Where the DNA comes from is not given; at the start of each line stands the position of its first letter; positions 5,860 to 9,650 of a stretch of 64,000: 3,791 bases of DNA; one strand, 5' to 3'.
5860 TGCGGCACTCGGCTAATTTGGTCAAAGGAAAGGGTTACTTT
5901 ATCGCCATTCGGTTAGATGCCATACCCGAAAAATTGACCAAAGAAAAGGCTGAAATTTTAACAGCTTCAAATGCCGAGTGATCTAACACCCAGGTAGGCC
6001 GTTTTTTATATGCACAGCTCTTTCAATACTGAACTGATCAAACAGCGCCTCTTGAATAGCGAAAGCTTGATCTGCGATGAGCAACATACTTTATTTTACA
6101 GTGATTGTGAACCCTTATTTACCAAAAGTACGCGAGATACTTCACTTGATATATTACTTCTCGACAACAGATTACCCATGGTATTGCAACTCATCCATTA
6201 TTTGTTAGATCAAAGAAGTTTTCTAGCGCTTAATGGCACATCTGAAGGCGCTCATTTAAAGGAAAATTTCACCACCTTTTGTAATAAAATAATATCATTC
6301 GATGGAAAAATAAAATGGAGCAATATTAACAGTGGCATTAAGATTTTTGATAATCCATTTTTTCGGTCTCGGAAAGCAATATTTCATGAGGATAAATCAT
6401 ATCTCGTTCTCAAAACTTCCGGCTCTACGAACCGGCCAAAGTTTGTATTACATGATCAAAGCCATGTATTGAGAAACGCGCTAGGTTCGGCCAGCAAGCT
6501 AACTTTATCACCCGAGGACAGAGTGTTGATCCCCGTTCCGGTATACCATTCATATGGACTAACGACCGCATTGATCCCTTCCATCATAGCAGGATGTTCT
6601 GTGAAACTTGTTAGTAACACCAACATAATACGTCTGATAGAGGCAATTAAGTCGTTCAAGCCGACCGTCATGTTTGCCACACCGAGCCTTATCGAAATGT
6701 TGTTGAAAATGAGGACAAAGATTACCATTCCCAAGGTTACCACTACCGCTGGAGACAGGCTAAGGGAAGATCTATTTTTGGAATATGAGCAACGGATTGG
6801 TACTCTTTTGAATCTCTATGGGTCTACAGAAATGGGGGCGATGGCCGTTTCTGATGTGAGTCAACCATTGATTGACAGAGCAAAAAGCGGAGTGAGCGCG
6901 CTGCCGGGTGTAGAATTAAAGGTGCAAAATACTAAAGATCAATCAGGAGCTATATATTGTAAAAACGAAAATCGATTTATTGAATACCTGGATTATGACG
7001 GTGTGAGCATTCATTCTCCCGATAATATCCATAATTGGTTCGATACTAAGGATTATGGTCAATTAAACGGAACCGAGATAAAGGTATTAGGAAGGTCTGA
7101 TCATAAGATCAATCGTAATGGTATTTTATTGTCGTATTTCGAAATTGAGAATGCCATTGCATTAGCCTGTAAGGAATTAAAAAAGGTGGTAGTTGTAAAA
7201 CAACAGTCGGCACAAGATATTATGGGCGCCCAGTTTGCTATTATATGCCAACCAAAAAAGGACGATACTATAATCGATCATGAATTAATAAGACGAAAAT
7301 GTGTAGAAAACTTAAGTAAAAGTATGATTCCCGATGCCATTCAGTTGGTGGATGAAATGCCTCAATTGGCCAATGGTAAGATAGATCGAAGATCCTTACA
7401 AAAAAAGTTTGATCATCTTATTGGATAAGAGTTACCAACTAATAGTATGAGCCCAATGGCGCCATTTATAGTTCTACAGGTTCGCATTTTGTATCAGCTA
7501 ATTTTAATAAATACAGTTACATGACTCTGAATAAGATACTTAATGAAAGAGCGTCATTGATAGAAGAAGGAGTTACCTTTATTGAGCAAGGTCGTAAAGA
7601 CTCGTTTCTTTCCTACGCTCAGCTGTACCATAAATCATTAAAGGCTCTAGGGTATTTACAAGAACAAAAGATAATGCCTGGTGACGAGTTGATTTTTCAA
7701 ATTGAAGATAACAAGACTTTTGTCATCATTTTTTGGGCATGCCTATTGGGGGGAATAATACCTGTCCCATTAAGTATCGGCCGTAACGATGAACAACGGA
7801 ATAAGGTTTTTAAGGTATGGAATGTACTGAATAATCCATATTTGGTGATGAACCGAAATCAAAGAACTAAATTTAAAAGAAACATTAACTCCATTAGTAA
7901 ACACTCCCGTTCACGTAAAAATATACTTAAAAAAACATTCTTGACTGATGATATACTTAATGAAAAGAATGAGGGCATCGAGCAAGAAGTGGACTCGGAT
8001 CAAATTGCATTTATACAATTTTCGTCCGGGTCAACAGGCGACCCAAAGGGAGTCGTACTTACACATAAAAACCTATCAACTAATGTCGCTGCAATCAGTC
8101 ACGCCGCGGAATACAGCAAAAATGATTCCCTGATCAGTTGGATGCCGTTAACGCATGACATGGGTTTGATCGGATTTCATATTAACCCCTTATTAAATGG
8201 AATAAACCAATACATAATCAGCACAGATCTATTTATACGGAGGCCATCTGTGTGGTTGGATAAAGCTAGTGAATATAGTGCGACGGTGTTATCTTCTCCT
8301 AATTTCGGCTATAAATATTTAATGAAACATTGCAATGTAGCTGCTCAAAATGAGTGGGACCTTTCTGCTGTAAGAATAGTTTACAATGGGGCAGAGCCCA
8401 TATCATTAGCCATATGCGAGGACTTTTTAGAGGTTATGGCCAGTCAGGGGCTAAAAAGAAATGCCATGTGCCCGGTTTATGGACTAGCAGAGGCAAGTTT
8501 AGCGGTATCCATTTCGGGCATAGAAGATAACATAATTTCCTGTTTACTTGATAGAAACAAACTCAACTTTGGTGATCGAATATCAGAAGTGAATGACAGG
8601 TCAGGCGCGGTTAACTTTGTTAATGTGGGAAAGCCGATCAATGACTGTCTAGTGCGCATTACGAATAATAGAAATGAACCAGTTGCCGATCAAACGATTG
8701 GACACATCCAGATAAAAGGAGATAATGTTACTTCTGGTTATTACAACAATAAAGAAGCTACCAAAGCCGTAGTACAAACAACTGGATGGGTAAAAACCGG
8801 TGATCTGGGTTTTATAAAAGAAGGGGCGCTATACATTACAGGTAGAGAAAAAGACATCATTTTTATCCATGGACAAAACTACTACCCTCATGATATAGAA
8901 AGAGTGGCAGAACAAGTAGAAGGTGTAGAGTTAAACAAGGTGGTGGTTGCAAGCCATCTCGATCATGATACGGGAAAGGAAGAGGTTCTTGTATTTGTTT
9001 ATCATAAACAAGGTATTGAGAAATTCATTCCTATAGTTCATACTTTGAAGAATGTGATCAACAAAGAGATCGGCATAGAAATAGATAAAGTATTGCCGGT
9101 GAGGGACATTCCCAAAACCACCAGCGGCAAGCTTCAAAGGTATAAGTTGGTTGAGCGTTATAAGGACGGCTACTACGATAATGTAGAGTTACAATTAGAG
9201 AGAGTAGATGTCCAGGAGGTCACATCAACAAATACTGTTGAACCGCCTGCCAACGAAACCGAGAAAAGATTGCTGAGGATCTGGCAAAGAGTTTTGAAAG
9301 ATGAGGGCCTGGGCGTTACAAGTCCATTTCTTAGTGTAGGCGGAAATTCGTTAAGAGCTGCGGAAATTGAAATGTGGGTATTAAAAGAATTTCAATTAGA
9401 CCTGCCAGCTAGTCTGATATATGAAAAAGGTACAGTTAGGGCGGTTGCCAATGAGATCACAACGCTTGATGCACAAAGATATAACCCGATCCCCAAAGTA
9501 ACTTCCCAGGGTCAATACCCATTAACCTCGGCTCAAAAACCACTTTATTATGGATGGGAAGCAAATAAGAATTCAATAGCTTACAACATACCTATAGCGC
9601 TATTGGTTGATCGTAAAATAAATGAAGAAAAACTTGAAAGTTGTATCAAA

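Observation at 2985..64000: Orphan >61 kb co-directional lipopeptide NRPS cluster with at least 10 modules and an unusually dense set of atypical features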

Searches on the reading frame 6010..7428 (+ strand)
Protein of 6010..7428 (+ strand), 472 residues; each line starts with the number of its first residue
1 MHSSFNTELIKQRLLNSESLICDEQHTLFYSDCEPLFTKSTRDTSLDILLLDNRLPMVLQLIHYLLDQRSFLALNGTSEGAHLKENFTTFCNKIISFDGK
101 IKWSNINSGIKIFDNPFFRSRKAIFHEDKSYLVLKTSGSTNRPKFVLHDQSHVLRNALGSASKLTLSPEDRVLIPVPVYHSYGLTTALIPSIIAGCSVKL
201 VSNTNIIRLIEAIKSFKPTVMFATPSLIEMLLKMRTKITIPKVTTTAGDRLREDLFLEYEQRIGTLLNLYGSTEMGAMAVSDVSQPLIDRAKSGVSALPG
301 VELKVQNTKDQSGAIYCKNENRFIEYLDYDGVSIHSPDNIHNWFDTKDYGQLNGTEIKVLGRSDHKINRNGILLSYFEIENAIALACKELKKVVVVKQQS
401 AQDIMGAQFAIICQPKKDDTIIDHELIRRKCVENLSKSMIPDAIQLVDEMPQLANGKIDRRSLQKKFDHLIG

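Call 3: search_protein_families(library=pfam, proteins=[window:6010-7428:+], max_evalue=0.00001)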
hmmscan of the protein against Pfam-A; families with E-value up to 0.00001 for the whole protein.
window:6010-7428:+ (472 aa): 1 family
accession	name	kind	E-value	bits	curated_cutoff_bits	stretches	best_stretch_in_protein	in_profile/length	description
PF00501.34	AMP-binding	-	1.4e-28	100.3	29.9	1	121-322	155-379/384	AMP-binding enzyme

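Call 35: search_protein_families(library=ncbifam, proteins=[window:6010-7428:+], max_evalue=0.00001)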
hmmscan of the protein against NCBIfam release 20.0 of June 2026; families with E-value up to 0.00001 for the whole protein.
window:6010-7428:+ (472 aa): 79 families (the best 25 are shown)
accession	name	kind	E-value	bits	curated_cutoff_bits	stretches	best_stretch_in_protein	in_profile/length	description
TIGR01923.1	menE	equivalog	4.9e-35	121.2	330.15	1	39-462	19-441/442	o-succinylbenzoate--CoA ligase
NF004837.0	PRK06187.1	subfamily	7.4e-35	120.2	476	1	124-468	166-523/531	long-chain-fatty-acid--CoA ligase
NF006167.0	PRK08308.1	equivalog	2e-31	109.3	513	1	116-464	89-408/414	acyl-CoA synthetase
NF005291.0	PRK06814.1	equivalog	2.8e-30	105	1349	1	126-467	791-1130/1140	acyl-[ACP]--phospholipid O-acyltransferase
NF006182.0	PRK08316.1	subfamily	2e-26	92.6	663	1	125-469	168-519/523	fatty acyl-CoA synthetase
NF002966.0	PRK03640.1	equivalog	3.2e-26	92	556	1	123-467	136-480/483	o-succinylbenzoate--CoA ligase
NF004758.0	PRK06087.1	equivalog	1.3e-25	89.9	736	1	92-467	152-535/548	medium-chain fatty-acid--CoA ligase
NF004511.1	PRK05852.1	equivalog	1.9e-24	86.2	650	1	129-467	156-504/505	FadD7 family fatty acid--CoA ligase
TIGR02262.1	benz_CoA_lig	subfamily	2.5e-24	85.9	375.25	1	124-464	157-506/508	benzoate-CoA ligase family protein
NF004814.0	PRK06164.1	equivalog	7.3e-24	84.2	677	1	126-464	179-527/540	acyl-CoA synthetase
NF004114.0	PRK05605.1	equivalog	1.9e-23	82.6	766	1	99-466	194-568/575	long-chain-fatty-acid--CoA ligase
NF005801.1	PRK07656.1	equivalog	5.9e-23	81.3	657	1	78-463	112-499/500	FadD3 family acyl-CoA ligase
NF005702.0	PRK07514.1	subfamily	1e-22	80.2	558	1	127-470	156-503/506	malonyl-CoA synthase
TIGR03098.1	ligase_PEP_1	hypoth_equivalog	1.2e-22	80.1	592.35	2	357-465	412-516/517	acyl-CoA ligase (AMP-forming), exosortase A system-associated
NF005797.0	PRK07638.1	equivalog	1.4e-22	79.9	518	1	131-466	146-478/487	acyl-CoA synthetase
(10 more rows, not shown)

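Call 57: search_solved_structures(query=window:6010-7428:+, max_evalue=1e-10)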
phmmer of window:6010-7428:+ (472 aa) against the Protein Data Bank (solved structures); distinct sequences matched with E-value up to 1e-10: 11.
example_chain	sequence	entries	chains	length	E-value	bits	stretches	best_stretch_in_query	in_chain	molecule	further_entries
7a9i_A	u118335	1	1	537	3.2e-19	72.1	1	89-469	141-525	Cfl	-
7a9j_A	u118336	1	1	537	3.7e-19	71.9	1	89-469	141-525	Cfl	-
5ie0_A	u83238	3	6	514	5.4e-17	64.8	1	119-467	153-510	Oxalate--CoA ligase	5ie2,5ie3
5u89_A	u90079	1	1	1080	2.6e-15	59.2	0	357-464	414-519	Amino acid adenylation domain protein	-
6qjz_A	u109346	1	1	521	9e-15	57.4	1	128-467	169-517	oxalyl CoA-synthetase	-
8aff_A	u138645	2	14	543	2.7e-14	55.9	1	130-467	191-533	Oxalate--CoA ligase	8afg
5buq_A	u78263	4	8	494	8.2e-13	51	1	40-464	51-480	2-succinylbenzoate--CoA ligase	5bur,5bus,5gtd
5x8f_A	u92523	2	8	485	5.2e-12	48.3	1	40-464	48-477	2-succinylbenzoate--CoA ligase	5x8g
2v7b_A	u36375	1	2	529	2.4e-11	46.1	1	133-464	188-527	BENZOATE-COENZYME A LIGASE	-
6m2o_A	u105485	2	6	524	9.9e-11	44.1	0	128-464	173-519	Benzoate-coenzyme A ligase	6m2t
6m2u_A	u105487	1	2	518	9.9e-11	44.1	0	128-464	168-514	Benzoate-coenzyme A ligase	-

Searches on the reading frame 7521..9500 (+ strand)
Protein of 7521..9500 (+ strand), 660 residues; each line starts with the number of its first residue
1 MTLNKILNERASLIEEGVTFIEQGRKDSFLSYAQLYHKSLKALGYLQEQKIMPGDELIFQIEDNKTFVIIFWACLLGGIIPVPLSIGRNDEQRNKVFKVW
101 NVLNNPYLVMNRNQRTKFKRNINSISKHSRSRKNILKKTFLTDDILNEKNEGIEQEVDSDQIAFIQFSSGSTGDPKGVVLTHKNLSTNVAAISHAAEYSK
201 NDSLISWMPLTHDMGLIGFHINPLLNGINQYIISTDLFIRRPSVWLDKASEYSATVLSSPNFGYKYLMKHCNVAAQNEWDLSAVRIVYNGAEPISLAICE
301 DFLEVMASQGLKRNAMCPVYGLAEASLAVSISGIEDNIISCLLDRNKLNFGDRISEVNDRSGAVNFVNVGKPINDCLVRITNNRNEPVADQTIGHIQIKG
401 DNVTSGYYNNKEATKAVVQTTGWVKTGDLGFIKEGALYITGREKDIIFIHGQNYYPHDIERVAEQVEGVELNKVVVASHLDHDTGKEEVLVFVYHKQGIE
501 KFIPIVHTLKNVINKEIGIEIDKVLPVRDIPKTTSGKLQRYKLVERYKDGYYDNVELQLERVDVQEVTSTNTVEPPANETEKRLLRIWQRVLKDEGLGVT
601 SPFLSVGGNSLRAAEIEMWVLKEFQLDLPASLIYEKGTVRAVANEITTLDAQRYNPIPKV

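Call 36: search_protein_families(library=pfam, proteins=[window:7521-9500:+], max_evalue=0.01)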
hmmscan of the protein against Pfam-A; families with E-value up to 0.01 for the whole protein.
window:7521-9500:+ (660 aa): 3 families
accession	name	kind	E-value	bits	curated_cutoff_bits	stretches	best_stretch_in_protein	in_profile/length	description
PF00501.34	AMP-binding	-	2.8e-50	171.7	29.9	1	26-408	18-384/384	AMP-binding enzyme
PF00550.31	PP-binding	-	1.3e-09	38.6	20.8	1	583-645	2-66/67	Phosphopantetheine attachment site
PF23024.1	AMP-dom_DIP2-like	-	0.00062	20.2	27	1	445-550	2-103/110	Disco-interacting protein 2-like, AMP domain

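Call 56: search_solved_structures(query=window:7521-9260:+, max_evalue=1e-10)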
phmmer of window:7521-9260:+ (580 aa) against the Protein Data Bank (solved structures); distinct sequences matched with E-value up to 1e-10: 96 (the best 60 are shown).
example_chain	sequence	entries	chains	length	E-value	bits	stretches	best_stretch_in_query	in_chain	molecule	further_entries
6ulw_A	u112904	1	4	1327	4.8e-89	302.3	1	2-560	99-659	Amino acid adenylation domain-containing protein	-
6ulx_A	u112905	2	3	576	4.3e-88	299.2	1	2-551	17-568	Amino acid adenylation domain-containing protein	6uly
4r0m_B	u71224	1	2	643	2.9e-82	279.9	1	2-572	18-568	McyG protein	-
3pbk_A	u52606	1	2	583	2.8e-77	263.5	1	12-558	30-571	Fatty Acyl-Adenylate Ligase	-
7r7g_A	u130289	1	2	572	5.6e-65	222.9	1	18-550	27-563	Polyketide synthase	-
7r7f_A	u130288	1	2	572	2.8e-64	220.6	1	18-550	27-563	Polyketide synthase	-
7r7e_A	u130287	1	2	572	2.8e-64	220.6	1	18-550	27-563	Polyketide synthase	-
3kxw_A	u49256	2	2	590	6.4e-62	212.8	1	17-540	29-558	Saframycin Mx1 synthetase B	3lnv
5d6j_A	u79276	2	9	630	2.1e-55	191.2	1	30-468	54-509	Acyl-CoA synthase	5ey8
5icr_A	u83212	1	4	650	2.5e-55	191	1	30-468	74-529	Acyl-CoA synthase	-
5hm3_A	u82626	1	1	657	4.2e-53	183.7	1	41-466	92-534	Long-chain-fatty-acid--AMP ligase FadD32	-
7wua_A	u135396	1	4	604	4.8e-52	180.2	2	40-416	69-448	Acyl-CoA synthase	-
5ey9_A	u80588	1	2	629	7.1e-52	179.6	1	41-466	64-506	Long-chain-fatty-acid--AMP ligase FadD32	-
5d6n_A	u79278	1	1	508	2.3e-45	158.1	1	30-442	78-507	Acyl-CoA synthase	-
8hd4_A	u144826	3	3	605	7e-42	146.6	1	28-555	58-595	Long-chain-fatty-acid--AMP ligase FadD23 | Fatty-acid-CoA ligase FadD23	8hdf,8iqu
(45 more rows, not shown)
